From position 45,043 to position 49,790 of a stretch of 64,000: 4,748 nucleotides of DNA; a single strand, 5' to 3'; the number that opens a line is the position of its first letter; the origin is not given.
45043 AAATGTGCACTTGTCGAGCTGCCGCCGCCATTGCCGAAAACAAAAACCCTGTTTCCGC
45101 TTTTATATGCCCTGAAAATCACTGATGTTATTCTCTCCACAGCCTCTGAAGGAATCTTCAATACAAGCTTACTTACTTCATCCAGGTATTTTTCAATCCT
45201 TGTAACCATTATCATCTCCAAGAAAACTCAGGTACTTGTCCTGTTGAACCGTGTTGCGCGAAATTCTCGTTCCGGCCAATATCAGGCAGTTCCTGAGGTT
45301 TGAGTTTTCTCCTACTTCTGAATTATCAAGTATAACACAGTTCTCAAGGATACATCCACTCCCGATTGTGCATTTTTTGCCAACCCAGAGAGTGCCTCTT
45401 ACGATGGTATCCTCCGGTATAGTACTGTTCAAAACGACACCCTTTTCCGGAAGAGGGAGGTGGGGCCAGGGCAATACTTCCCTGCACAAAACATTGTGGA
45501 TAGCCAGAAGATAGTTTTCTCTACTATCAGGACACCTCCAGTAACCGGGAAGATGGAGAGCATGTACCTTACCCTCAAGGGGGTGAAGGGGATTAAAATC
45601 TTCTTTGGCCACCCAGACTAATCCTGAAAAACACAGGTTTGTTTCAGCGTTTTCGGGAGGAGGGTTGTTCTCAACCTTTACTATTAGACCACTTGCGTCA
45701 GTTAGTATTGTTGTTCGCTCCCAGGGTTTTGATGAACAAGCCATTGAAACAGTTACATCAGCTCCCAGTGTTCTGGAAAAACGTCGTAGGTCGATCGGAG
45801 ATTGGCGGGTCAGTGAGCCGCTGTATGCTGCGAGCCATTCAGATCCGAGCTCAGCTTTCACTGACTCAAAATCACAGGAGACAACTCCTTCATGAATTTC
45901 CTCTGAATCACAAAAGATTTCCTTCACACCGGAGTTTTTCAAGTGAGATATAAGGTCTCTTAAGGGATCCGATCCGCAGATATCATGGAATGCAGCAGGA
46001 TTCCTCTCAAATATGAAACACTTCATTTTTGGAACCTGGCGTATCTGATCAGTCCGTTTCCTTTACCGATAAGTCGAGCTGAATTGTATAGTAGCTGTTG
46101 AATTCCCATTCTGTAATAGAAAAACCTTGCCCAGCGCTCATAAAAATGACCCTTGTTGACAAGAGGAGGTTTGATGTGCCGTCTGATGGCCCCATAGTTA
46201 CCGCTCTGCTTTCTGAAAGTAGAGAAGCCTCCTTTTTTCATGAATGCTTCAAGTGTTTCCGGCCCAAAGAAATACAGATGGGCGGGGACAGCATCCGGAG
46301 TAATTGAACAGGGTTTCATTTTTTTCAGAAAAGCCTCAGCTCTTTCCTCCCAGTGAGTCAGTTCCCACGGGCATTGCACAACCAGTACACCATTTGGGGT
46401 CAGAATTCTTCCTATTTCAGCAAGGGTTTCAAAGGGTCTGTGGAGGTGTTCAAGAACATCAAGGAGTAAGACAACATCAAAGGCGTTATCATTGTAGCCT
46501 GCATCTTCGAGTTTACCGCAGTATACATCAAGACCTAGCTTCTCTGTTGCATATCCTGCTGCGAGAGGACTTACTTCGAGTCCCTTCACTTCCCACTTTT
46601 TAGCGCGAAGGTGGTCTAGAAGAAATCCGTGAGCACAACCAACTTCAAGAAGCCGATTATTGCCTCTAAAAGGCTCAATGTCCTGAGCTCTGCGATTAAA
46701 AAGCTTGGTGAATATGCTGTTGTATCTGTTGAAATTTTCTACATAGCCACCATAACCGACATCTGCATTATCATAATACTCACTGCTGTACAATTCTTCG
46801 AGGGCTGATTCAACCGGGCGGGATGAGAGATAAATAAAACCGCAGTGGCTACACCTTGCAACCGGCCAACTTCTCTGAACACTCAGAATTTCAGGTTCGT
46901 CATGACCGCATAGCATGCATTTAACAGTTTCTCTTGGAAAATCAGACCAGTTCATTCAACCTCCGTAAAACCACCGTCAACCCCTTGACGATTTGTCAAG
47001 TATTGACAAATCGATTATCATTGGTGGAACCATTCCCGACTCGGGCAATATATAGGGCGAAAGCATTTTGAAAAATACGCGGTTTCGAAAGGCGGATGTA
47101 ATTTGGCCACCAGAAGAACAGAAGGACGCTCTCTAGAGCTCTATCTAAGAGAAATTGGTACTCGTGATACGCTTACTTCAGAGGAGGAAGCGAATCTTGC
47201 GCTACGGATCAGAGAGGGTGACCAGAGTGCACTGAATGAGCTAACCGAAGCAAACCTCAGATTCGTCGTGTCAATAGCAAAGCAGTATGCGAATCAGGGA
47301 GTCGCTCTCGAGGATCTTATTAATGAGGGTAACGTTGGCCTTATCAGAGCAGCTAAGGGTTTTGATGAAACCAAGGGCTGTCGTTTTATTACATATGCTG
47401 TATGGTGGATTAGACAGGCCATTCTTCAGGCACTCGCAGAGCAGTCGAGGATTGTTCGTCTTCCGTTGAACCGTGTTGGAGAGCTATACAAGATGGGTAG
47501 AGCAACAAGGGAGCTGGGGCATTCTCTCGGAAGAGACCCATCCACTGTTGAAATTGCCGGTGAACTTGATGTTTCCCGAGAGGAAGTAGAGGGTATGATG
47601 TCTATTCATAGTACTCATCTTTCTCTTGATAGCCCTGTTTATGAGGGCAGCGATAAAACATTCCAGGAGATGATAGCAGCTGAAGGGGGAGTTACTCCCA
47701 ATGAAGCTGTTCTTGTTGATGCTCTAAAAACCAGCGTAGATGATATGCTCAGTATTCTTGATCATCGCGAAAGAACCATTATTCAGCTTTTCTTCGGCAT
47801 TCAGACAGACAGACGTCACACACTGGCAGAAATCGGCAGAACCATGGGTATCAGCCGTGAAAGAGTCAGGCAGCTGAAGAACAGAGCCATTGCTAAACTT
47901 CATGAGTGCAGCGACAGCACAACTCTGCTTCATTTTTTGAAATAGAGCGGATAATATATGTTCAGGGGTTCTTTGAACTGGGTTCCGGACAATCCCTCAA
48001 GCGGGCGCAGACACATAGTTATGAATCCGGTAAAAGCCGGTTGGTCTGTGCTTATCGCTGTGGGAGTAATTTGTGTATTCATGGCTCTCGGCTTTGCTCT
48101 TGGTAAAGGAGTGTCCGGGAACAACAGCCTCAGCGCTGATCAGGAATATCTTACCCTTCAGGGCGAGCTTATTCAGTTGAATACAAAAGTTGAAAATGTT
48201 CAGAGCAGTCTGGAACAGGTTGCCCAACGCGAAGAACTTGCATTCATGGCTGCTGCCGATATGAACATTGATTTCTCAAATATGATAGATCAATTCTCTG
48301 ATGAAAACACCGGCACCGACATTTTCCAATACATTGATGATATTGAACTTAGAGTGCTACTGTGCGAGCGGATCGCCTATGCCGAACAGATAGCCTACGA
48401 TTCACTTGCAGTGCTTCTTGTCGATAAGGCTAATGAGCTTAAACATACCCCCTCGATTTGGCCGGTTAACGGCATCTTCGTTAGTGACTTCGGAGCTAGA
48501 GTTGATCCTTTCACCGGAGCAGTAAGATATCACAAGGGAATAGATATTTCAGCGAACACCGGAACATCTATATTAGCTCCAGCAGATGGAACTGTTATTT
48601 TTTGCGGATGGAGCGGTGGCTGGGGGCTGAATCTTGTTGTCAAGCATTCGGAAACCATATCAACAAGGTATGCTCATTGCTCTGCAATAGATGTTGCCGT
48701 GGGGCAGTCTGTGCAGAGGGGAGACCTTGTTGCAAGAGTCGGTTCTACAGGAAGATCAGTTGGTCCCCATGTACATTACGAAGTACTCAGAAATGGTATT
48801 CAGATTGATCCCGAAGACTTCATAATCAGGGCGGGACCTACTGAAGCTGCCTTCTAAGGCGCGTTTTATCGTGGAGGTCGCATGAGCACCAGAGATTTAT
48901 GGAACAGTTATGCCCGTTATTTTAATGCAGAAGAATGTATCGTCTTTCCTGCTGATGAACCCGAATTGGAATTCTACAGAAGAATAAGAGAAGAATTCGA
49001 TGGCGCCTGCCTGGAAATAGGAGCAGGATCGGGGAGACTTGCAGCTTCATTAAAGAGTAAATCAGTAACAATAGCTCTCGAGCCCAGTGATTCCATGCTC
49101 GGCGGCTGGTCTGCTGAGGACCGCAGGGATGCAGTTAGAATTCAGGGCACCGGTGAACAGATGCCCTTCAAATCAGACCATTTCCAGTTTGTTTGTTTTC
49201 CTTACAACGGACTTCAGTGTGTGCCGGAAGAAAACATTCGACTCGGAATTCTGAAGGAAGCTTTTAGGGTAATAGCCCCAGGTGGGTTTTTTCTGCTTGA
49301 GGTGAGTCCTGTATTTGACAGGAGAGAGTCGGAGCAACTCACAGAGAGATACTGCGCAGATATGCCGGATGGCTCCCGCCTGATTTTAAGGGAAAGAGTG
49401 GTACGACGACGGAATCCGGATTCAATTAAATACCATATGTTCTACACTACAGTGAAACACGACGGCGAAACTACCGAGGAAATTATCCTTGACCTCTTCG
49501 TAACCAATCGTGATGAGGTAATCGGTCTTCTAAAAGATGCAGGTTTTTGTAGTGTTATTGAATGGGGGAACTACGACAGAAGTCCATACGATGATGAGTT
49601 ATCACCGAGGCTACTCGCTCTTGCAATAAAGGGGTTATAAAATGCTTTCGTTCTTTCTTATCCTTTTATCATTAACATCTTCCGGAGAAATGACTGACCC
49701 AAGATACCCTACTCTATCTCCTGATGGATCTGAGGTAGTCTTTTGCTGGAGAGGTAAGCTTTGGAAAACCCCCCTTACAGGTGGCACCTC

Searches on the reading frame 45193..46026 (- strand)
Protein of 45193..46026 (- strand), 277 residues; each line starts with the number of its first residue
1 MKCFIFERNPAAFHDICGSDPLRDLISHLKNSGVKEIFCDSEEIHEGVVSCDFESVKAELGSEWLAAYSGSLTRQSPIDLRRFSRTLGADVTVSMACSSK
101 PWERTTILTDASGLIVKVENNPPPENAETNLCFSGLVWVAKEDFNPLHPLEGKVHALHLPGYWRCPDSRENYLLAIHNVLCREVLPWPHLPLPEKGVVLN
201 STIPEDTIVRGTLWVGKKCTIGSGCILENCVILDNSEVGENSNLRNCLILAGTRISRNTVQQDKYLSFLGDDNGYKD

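Call 61: search_protein_families(library=pfam, proteins=[window:45193-46026:-], max_evalue=0.0001)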
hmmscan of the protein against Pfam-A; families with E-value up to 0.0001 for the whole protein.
window:45193-46026:- (277 aa): 3 families
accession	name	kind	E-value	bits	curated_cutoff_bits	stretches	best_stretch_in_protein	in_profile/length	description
PF25084.1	LbH_EIF2B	-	3.3e-09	37.1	54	1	200-260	27-86/105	EIF2B subunit epsilon LbH domain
PF24894.1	Hexapep_GlmU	-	2.6e-06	27.9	23.3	1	195-259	13-81/104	GlmU-like, C-terminal hexapeptide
PF00132.30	Hexapep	-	5.2e-05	23.2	27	0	219-247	2-31/36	Bacterial transferase hexapeptide (six repeats)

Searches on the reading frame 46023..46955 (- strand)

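Call 61: search_protein_families(library=pfam, proteins=[window:46023-46955:-], max_evalue=0.0001)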
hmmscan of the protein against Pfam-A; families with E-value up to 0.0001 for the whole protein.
window:46023-46955:- (310 aa): 6 families
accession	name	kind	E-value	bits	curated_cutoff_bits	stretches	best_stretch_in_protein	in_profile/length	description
PF13489.12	Methyltransf_23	-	2.7e-18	66.7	27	1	95-245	19-160/164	Methyltransferase domain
PF08241.18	Methyltransf_11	-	2.1e-16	60.8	21.2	1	103-193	1-95/95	Methyltransferase domain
PF08242.18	Methyltransf_12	-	6.4e-13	49.7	30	1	103-191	1-98/98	Methyltransferase domain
PF13649.12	Methyltransf_25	-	1.2e-11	45.5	27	1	103-189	2-97/97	Methyltransferase domain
PF13847.12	Methyltransf_31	-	7.1e-10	39.2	27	1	98-201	3-114/145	Methyltransferase domain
PF07021.18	MetW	-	1.3e-08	35.1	21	1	99-215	14-128/193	Methionine biosynthesis protein MetW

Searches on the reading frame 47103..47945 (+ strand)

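Call 62: search_protein_families(library=pfam, proteins=[window:47103-47945:+], max_evalue=0.0001)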
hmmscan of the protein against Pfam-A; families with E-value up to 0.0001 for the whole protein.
window:47103-47945:+ (280 aa): 4 families
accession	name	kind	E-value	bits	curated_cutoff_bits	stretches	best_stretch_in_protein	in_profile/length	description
PF04542.20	Sigma70_r2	-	1.4e-19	70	24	1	48-116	2-70/71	Sigma-70 region 2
PF04539.22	Sigma70_r3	-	1.1e-18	67.6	25.3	1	128-202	3-77/78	Sigma-70 region 3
PF04545.22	Sigma70_r4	-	3.1e-17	62.3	24.1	1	216-266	2-48/50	Sigma-70, region 4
PF00140.25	Sigma70_r1_2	-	9.6e-09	35.5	22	1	10-41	2-33/34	Sigma-70 factor, region 1.2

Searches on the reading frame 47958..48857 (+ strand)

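Call 62: search_protein_families(library=pfam, proteins=[window:47958-48857:+], max_evalue=0.0001)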
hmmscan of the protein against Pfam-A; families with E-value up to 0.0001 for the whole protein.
window:47958-48857:+ (299 aa): 1 family
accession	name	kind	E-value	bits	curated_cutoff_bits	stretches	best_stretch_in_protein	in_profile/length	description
PF01551.29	Peptidase_M23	-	6.5e-32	110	28.7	1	191-285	2-96/96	Peptidase family M23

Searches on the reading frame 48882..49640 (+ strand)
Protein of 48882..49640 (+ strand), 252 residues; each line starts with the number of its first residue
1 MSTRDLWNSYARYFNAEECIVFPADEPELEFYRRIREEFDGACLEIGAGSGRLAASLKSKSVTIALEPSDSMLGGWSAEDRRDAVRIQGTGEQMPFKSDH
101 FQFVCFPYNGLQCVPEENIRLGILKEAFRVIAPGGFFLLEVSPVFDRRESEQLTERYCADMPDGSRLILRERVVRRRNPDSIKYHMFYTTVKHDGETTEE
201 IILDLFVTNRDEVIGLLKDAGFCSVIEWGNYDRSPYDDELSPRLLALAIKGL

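Call 62: search_protein_families(library=pfam, proteins=[window:48882-49640:+], max_evalue=0.0001)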
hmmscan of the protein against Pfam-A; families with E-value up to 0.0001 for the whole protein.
window:48882-49640:+ (252 aa): 2 families
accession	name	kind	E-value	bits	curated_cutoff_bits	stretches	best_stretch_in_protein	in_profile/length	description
PF08241.18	Methyltransf_11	-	7e-09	36.7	21.2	1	44-138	1-94/95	Methyltransferase domain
PF13649.12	Methyltransf_25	-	1.5e-08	35.7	27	1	44-135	2-97/97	Methyltransferase domain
